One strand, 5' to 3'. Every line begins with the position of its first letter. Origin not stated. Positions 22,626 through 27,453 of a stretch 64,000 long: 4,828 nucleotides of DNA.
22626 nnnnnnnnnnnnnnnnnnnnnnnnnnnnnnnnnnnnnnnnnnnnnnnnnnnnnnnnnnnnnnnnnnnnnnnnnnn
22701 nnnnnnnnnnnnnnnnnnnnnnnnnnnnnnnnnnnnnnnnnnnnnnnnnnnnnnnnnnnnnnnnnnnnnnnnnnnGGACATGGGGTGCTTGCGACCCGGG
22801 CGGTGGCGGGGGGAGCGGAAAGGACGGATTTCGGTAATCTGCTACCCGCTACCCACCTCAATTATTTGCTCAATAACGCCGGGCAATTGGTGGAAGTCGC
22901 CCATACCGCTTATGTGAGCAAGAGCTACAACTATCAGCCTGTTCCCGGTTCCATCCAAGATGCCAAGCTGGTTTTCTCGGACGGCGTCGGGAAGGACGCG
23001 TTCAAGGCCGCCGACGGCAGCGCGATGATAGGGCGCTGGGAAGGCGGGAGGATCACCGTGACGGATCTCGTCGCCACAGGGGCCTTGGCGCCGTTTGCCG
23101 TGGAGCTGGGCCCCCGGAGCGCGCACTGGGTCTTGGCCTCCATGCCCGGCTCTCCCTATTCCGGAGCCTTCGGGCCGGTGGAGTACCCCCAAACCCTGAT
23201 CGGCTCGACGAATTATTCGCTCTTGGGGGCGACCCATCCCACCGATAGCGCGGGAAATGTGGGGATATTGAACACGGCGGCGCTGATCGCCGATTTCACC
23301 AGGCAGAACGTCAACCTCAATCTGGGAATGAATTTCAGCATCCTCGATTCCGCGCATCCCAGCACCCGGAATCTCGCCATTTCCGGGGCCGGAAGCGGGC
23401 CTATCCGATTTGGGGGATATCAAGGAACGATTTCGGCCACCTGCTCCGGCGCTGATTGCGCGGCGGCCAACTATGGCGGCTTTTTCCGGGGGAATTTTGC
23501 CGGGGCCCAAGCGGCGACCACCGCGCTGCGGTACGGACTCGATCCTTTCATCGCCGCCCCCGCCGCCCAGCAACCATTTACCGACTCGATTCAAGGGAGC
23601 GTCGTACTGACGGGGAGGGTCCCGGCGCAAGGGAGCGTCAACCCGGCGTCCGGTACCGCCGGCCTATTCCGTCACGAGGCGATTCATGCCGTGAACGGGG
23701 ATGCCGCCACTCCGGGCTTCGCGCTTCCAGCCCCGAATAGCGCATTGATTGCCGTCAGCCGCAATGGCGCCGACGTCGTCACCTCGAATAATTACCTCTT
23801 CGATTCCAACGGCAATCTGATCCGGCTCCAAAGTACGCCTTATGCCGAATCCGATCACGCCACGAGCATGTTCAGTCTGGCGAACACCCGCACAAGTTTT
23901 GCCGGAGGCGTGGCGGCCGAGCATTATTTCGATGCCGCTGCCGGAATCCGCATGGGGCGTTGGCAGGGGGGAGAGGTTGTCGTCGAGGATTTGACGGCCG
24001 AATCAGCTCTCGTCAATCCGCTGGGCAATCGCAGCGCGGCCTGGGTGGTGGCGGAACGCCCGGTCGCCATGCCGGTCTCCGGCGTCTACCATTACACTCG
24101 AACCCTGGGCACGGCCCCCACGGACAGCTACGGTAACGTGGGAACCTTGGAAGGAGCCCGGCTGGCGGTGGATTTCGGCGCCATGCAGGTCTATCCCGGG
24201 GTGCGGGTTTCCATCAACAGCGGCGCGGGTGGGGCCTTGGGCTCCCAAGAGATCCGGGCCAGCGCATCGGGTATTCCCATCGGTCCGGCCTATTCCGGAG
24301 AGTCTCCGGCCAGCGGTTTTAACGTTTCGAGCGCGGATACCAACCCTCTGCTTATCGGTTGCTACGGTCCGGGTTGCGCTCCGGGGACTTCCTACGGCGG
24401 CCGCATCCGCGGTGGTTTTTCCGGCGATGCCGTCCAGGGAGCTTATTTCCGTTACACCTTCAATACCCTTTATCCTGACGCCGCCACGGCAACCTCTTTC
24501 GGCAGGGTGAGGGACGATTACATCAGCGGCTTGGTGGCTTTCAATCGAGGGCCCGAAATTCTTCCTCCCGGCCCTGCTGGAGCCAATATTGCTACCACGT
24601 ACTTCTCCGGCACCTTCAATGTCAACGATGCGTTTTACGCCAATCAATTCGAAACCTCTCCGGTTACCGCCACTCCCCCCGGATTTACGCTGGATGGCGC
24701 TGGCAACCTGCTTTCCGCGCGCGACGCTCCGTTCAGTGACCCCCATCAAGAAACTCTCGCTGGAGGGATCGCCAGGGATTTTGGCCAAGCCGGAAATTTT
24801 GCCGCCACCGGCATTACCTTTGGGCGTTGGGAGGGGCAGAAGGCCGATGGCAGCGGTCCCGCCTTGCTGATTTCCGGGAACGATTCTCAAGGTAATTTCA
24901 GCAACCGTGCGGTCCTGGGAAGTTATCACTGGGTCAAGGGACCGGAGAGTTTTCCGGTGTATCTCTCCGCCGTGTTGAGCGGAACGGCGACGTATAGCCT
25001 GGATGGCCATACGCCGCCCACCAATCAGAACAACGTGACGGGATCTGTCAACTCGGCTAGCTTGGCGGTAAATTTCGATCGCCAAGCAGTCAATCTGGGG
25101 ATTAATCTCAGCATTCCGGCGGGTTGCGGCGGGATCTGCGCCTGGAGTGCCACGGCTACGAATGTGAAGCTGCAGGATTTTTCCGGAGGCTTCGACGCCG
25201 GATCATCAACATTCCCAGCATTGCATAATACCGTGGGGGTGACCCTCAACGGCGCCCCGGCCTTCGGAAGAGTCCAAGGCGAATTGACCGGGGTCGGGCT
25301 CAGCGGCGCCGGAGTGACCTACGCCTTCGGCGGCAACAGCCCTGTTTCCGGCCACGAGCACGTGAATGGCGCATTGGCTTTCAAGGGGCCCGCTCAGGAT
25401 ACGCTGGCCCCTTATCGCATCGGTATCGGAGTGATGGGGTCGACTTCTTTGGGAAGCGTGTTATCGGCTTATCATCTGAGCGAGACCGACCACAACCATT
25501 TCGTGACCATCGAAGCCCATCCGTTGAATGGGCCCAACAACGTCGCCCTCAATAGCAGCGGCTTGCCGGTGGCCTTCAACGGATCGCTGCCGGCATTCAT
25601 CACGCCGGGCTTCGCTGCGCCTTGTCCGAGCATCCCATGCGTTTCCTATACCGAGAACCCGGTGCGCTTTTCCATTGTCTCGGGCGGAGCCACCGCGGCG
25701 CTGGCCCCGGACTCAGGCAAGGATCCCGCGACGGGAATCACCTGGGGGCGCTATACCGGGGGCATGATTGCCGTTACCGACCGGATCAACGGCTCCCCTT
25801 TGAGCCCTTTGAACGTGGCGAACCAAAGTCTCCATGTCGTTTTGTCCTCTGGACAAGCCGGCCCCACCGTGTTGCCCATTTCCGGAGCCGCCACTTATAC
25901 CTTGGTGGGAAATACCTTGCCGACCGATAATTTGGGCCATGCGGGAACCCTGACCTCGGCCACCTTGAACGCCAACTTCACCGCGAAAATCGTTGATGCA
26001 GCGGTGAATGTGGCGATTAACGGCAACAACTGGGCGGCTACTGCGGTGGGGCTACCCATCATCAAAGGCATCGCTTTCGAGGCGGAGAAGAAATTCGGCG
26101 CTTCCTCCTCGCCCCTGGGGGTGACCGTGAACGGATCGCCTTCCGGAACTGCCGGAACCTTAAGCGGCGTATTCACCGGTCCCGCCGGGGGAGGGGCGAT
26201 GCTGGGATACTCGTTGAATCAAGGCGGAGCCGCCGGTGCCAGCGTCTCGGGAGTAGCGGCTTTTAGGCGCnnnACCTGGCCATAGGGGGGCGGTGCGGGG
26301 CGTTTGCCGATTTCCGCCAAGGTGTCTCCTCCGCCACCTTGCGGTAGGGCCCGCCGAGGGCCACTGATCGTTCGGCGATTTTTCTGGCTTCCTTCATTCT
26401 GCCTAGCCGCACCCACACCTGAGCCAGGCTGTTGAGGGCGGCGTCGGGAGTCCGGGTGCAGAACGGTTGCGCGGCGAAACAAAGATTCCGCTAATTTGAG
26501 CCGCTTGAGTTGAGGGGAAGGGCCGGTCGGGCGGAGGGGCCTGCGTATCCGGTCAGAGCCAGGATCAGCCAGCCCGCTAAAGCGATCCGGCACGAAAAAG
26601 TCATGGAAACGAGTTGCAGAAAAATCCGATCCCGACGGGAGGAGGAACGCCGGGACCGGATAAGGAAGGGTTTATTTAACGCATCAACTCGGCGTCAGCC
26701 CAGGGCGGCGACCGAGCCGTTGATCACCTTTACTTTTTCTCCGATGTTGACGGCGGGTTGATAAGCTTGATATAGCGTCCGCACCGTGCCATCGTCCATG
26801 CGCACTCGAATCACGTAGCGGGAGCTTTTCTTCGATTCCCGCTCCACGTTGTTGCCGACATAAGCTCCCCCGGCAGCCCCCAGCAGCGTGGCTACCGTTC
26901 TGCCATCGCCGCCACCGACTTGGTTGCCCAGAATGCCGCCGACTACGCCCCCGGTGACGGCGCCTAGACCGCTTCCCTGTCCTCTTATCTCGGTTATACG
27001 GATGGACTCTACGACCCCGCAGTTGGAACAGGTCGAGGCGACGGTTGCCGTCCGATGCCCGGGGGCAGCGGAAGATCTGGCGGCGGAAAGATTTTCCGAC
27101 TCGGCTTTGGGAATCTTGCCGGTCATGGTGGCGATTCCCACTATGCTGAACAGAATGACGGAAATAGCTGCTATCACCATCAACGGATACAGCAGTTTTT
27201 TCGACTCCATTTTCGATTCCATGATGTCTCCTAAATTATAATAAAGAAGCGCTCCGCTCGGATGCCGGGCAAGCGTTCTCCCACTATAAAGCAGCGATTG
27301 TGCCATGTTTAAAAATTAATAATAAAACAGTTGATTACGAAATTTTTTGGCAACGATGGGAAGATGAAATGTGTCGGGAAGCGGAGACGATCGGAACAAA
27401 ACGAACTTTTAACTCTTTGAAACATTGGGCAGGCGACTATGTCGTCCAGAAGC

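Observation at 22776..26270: Four tandem handle+barrel-like modules with conserved anchor motifs inside one polypeptide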

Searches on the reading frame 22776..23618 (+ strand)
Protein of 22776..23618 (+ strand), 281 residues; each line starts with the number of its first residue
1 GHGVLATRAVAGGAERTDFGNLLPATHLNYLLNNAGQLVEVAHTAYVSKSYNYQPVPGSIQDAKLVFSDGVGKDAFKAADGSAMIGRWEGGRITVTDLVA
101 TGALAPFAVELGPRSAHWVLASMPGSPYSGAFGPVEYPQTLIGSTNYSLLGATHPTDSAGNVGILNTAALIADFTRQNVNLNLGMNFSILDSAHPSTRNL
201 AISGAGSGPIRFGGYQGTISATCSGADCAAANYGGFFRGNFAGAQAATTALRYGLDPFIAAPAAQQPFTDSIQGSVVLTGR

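Call 8: search_protein_families(library=pfam, proteins=[window:22776-23618:+], max_evalue=1)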
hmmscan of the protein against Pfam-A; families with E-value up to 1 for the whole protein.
window:22776-23618:+ (281 aa): 0 families

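Call 11: search_solved_structures(query=A1, max_evalue=10, show_alignments=3)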
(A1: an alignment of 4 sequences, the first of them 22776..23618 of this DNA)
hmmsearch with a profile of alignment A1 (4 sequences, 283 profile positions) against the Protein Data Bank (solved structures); distinct sequences matched with E-value up to 10: 0.

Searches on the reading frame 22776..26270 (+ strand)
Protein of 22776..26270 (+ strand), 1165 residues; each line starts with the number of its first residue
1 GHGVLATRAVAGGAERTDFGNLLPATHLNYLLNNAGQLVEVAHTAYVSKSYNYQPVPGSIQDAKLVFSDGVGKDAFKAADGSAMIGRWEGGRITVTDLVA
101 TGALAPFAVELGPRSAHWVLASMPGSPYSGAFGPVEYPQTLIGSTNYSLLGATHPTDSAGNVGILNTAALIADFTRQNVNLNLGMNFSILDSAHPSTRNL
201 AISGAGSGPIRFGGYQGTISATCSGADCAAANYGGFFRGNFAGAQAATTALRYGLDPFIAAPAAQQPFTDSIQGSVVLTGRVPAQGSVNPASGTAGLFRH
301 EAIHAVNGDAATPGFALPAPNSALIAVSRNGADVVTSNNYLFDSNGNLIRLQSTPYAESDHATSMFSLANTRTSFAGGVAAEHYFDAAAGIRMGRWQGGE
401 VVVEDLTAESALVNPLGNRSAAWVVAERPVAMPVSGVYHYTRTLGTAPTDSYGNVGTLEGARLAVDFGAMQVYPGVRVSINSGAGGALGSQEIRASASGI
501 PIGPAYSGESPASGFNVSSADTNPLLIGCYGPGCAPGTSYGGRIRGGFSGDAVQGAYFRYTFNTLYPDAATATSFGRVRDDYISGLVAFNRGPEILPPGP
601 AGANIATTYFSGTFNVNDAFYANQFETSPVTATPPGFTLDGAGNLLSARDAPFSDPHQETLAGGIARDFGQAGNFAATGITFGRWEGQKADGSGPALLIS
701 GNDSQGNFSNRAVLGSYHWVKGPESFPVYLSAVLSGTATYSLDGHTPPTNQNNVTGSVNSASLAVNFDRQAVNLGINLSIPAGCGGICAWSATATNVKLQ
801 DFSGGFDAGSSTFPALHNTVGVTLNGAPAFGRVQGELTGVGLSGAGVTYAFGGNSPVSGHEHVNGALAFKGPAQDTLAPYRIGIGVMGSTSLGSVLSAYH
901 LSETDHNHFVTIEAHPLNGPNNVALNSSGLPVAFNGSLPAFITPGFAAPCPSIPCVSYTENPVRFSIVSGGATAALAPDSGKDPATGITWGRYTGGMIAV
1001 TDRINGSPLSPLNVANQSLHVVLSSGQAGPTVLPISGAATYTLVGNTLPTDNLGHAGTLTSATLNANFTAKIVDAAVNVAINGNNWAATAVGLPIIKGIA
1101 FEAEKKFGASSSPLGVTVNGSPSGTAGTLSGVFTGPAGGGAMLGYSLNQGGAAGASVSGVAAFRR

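Call 46: predict_structure(alignment_id=A3)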
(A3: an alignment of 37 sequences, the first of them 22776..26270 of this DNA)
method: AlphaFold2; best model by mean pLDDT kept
length: 1165 residues; sequences in the alignment: 37
mean_pLDDT: 81.4   pTM: 0.58
mean pLDDT of the five models: 81.4, 80.2, 78.1, 77.6, 76.8
residues with pLDDT >= 90: 398; 70-90: 549; 50-70: 145; < 50: 73
segments of 3 or more residues with pLDDT < 50: 127-134, 309-334, 505-512, 596-600, 892-900, 902-904, 945-952
pLDDT, mean of each block of 10 residues (from residue 1): 89 88 69 91 90 80 93 92 93 93 90 92 60 63 93 95 95 91 95 87 93 87 92 92 84 92 88 95 82 65 67 35 40 59 88 73 66 85 85 90 79 84 85 71 86 88 81 88 89 84 53 74 76 84 87 86 84 81 90 56 84 69 77 70 87 74 83 64 90 89 83 91 78 84 91 90 91 94 73 92 84 77 90 88 90 76 92 67 79 44 52 56 77 79 49 56 76 82 88 89 84 84 77 78 95 91 92 94 94 81 83 88 89 81 92 86 94
secondary structure, 60 per line:
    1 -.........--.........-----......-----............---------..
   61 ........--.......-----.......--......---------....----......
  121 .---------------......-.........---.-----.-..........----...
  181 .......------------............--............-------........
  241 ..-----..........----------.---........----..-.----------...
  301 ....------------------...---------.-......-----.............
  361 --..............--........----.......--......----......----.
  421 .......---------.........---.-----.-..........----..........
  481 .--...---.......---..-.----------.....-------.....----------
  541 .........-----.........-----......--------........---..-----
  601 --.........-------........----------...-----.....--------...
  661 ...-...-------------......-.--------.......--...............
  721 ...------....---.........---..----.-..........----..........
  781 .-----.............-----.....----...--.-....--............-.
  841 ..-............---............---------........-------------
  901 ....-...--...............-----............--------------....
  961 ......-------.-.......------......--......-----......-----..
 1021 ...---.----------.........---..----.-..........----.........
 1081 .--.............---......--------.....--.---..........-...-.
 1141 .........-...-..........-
elements in order (helices of 4 or more, strands of 3 or more residues): E2-10 E13-21 E30-32 E38-49 E59-68 E71-77 E83-89 E92-97 E107-110 E115-121 H137-140 E144-152 E164-173 E178-187 E200-211 E214-225 E233-242 E248-257 E272-279 E298-304 E323-325 E340-342 E348-360 E363-376 E379-386 E391-397 E400-405 E410-415 E420-427 E437-445 E457-466 E471-481 E490-496 E514-518 E526-530 E541-549 E555-563 H569-574 E583-590 E603-611 E619-626 E637-639 E645-649 E658-663 E665-667 E681-686 E697-703 E706-723 H730-733 E737-745 E757-766 E771-781 E787-799 E805-809 E821-824 E827-838 E844-855 E859-870 E880-887 H901-904 E911-918 H919-922 E923-925 E931-942 E957-966 E976-982 E989-994 E997-1002 E1008-1013 E1019-1023 E1038-1046 E1058-1067 E1072-1081 E1084-1096 E1100-1105 E1114-1118 E1125-1134 E1140-1149 E1155-1164

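Call 49: fold_search(model_id=the predicted structure, library=pdb)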
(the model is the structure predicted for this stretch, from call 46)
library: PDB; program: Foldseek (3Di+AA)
matches with E <= 10: 1026; with E <= 0.001: 23
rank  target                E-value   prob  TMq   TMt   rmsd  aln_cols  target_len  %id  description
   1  4o4u_C                3.3e-08  1.00  0.11  0.21  20.0       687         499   11  Crystal structure of the vaccine antigen Transferrin Binding Protein B (TbpB) mutant Trp-176-Ala from Haemophilus para (released 2015-01-14)
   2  3ve1_A                6.4e-08  1.00  0.12  0.23  20.4       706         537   10  The 2.9 angstrom crystal structure of Transferrin binding protein B (TbpB) from serogroup B M982 Neisseria meningitidi (released 2012-02-22)
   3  4qq1_A                6.7e-08  1.00  0.11  0.21  19.7       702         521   10  Crystal structure of the isotype 1 Transferrin binding protein B (TbpB) from serogroup B Neisseria meningitidis (released 2015-04-01)
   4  4o4u_A                8.9e-08  1.00  0.12  0.23  20.1       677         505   11  Crystal structure of the vaccine antigen Transferrin Binding Protein B (TbpB) mutant Trp-176-Ala from Haemophilus para (released 2015-01-14)
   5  4o3w_B                9.8e-08  1.00  0.13  0.25  21.3       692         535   11  Crystal structure of the vaccine antigen Transferrin Binding Protein B (TbpB) mutant Tyr-63-Ala from Actinobacillus su (released 2015-01-14)
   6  4o3w_A                1.7e-07  1.00  0.13  0.24  21.0       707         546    9  Crystal structure of the vaccine antigen Transferrin Binding Protein B (TbpB) mutant Tyr-63-Ala from Actinobacillus su (released 2015-01-14)
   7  4o4x_B                1.9e-07  1.00  0.12  0.24  19.8       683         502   10  Crystal structure of the vaccine antigen Transferrin Binding Protein B (TbpB) double mutant Tyr-167-Ala and Trp-176-Al (released 2015-01-14)
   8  4o4x_A                2.0e-07  1.00  0.13  0.25  19.9       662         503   11  Crystal structure of the vaccine antigen Transferrin Binding Protein B (TbpB) double mutant Tyr-167-Ala and Trp-176-Al (released 2015-01-14)
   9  4o4u_D                2.3e-07  1.00  0.11  0.23  20.0       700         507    9  Crystal structure of the vaccine antigen Transferrin Binding Protein B (TbpB) mutant Trp-176-Ala from Haemophilus para (released 2015-01-14)
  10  7jrd_A                3.9e-07  1.00  0.11  0.20  20.6       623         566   12  The crystal structure of lactoferrin binding protein B (LbpB) from Neisseria meningitidis in complex with human lactof (released 2021-10-13)
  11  3hol                  4.1e-07  1.00  0.13  0.26  19.6       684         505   10  The Structure of Intact Ap-TbpB (N and C lobes) (released 2009-10-06)
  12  4o4u_B                7.1e-07  1.00  0.11  0.23  20.1       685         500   10  Crystal structure of the vaccine antigen Transferrin Binding Protein B (TbpB) mutant Trp-176-Ala from Haemophilus para (released 2015-01-14)
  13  9nhq_B                2.1e-06  1.00  0.11  0.20  18.6       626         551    9  The cryo-EM structure of NmTbpA and NmTbpB in a complex (released 2026-03-04)
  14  4qq1_C                2.7e-06  1.00  0.12  0.24  20.3       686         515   10  Crystal structure of the isotype 1 Transferrin binding protein B (TbpB) from serogroup B Neisseria meningitidis (released 2015-04-01)
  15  5i2t                  6.6e-05  0.18  0.06  0.08  30.9       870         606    7  Domain characterization of the WD protein Pwp2 and their relevance in ribosome biogenesis (released 2017-06-21)
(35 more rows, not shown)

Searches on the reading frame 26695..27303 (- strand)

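Call 8: search_protein_families(library=pfam, proteins=[window:26695-27303:-], max_evalue=1)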
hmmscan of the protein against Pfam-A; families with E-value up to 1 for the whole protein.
window:26695-27303:- (202 aa): 4 families
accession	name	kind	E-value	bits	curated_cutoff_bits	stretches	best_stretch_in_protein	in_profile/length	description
PF05433.20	Rick_17kDa_Anti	-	3.2e-11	43.4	24.2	1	113-153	1-42/43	Glycine zipper 2TM domain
PF13488.11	Gly-zipper_Omp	-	1.5e-05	25.2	25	1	114-156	2-45/46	Glycine zipper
PF22954.2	DUF7027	-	0.016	15.5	27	1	33-61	64-92/100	Domain of unknown function (DUF7027)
PF13441.11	Gly-zipper_YMGG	-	0.38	10.9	28.9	0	111-151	3-40/45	YMGG-like Gly-zipper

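Call 68: search_protein_families(library=ncbifam, proteins=[window:26695-27303:-], max_evalue=0.1)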
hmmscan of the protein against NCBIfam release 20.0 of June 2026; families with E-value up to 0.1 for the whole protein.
window:26695-27303:- (202 aa): 3 families
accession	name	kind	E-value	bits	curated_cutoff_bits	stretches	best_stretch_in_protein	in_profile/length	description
NF008437.0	PRK11280.1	equivalog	1e-14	54.8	99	1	66-164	27-123/179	hypothetical protein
NF053611.1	YiaD_Gzip_OmpA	equivalog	4.4e-05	23.3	175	1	87-160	5-78/206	YiaD family glycine zipper/OmpA-like lipoprotein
NF041250.1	VI_TagQ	equivalog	0.00033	20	300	1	101-152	50-102/301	type VI secretion system-associated lipoprotein TagQ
